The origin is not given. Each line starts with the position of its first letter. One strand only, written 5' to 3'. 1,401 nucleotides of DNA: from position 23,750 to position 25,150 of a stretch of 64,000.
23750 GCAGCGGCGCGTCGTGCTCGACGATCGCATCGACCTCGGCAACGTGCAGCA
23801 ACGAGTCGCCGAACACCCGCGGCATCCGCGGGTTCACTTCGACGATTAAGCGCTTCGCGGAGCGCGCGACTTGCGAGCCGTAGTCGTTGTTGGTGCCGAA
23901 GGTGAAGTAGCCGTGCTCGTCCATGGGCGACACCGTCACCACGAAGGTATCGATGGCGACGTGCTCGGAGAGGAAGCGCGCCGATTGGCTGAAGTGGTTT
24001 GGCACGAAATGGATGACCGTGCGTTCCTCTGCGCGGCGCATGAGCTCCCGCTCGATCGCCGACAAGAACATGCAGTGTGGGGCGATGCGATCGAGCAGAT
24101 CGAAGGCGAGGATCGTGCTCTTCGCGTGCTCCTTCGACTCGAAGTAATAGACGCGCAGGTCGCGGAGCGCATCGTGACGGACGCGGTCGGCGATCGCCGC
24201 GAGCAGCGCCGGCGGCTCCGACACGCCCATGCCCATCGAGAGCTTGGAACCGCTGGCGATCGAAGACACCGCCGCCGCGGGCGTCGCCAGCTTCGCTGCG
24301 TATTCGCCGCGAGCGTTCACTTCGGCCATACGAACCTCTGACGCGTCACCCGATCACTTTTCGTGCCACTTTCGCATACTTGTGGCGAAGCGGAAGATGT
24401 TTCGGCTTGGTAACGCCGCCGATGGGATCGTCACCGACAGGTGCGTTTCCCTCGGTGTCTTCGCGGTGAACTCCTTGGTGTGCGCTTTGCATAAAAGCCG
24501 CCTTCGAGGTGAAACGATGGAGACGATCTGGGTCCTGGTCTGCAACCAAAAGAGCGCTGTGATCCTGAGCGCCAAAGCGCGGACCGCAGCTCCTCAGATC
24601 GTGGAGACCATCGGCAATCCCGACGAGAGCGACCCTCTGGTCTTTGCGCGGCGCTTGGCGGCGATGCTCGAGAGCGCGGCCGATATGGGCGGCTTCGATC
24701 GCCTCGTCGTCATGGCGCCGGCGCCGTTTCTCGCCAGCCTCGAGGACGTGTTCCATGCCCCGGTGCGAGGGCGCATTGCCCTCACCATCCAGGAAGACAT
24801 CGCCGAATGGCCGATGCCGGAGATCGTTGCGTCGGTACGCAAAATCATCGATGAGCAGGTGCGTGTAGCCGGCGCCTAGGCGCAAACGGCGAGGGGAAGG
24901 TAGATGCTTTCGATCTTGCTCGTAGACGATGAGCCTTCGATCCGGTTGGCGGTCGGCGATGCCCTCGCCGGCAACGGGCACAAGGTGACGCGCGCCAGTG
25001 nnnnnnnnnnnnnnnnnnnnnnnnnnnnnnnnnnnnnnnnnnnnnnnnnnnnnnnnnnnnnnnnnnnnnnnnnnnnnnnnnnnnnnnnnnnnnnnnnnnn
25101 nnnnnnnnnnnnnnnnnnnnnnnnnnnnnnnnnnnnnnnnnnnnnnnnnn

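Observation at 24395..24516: Sigma-54 promoter in front of a Host_attach(baeRF1-like) - NtrC-type EBP - REC/HK hybrid operon, suggesting an autoregulated sigma-54 circuit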

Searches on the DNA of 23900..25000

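Call 70: search_rna_families(source=window, start=23900, end=25000, threshold=evalue, max_evalue=1)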
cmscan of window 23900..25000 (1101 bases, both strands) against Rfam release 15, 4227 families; matches with E-value up to 1: 1.
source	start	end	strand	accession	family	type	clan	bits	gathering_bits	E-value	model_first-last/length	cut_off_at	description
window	24197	24261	+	RF03143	S15-Halobacteria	Cis-reg; leader;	CL00121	20.8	49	0.17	1-66/66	no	S15-Halobacteria ribosomal protein leader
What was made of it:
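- Tried and rejected: Only a sub-threshold S15 leader hit, E = 0.17 (call 70).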

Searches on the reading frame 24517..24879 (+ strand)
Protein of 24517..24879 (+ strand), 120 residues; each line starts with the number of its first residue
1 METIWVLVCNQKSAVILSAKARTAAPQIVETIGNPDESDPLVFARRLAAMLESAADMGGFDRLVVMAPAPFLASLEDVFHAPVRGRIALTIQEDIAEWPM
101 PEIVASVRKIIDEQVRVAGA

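Call 5: search_protein_families(library=pfam, proteins=[window:24517-24879:+])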
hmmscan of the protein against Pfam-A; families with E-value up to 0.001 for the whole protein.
window:24517-24879:+ (120 aa): 3 families
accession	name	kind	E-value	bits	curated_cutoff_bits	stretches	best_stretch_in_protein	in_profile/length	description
PF18856.6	baeRF_family12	-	2.1e-15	57.9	27.7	1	43-106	74-137/138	Bacterial archaeo-eukaryotic release factor family 12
PF10116.14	Host_attach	-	4.7e-14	53.6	26.7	1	42-104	73-135/138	Protein required for attachment to host cells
PF18854.6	baeRF_family10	-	0.00082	20.1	27.1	0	43-114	75-138/143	Bacterial archaeo-eukaryotic release factor family 10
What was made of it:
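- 24517..24879 (+): Host_attach / baeRF family 12 gene (120 aa). It is a short form lacking the roughly 36-residue central loop. Pfam (call 5).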

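Call 10: find_encoding_contigs(protein=window:24517-24879:+, flank=6000, max_places=10)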
Protein window:24517-24879:+ (120 aa): 1 contig read that carries it; 1 place shown.
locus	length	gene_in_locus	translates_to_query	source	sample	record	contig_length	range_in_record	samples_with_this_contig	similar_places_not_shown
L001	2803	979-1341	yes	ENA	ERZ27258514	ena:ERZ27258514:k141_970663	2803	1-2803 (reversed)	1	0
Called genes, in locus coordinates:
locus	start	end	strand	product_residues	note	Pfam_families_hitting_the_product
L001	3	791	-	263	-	?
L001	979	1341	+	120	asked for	PF18856:baeRF_family12, PF10116:Host_attach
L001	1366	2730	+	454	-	PF00072:Response_reg, PF00158:Sigma54_activat, PF14532:Sigma54_activ_2, PF07728:AAA_5, PF25601:AAA_lid_14, PF02954:HTH_8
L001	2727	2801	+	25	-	?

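Call 11: find_related_loci(query=window:24517-24879:+, collection=genome_contigs, flank=6000)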
Query window:24517-24879:+ (120 aa) in genome_contigs; peptide patterns used: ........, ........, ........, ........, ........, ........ (x = any residue, [..] = any of these).
225 stretches matched a pattern, but none encodes a relative of the query by tblastn (E <= 1e-3).
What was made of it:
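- Tried and rejected: The GTDB genome scan found nothing (call 11).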

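Call 12: find_homologous_proteins(query=window:24517-24879:+, max_evalue=0.00001)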
Query window:24517-24879:+ (120 aa): 1 proteins with E <= 0.00001 among 40 candidates.
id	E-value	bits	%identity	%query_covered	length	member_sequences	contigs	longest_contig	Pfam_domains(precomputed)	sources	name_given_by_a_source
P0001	1.2e-69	249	100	100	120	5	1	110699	PF10116.15,PF18856.7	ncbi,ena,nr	ncbi:MAG: host attachment protein [Deltaproteobacteria bacterium]|nr:host attachment protein [Deltap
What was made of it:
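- Tried and rejected: The word-indexed protein search returned only the protein itself (call 12).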

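Call 22: search_protein_representatives(protein=window:24517-24879:+)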
Query: 120 residues. Proteins with E-value up to 0.001 (for the whole library): 72; up to 1e-10: 5; up to 1e-30: 1. The best 72 are listed.
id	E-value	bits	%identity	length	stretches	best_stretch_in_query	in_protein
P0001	3.8e-70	249.4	100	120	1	1-120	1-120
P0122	1.0e-25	106.4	48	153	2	22-118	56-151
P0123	1.1e-13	67.6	39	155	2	22-114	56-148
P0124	6.7e-13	65.1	41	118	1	1-113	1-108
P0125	2.6e-11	60.0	35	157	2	35-116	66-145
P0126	5.2e-07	46.2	39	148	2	24-96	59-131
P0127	8.2e-07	45.5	33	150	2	33-98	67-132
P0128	1.9e-06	44.4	35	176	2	29-104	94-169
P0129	2.5e-06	44.0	37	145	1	30-104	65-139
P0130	2.9e-06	43.8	35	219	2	34-104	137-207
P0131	3.5e-06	43.5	30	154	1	25-106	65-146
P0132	3.7e-06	43.4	32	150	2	34-112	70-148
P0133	3.8e-06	43.4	37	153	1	29-110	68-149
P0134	5.1e-06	43.0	40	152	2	34-107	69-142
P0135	7.1e-06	42.5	35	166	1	19-110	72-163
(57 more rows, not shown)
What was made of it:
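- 24517..24879 (+): The closest relative is 48% identical (call 22).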

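Call 75: search_protein_families(library=ncbifam, proteins=[window:24517-24879:+], max_evalue=0.00001)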
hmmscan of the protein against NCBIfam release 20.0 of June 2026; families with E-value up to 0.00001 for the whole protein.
window:24517-24879:+ (120 aa): 0 families
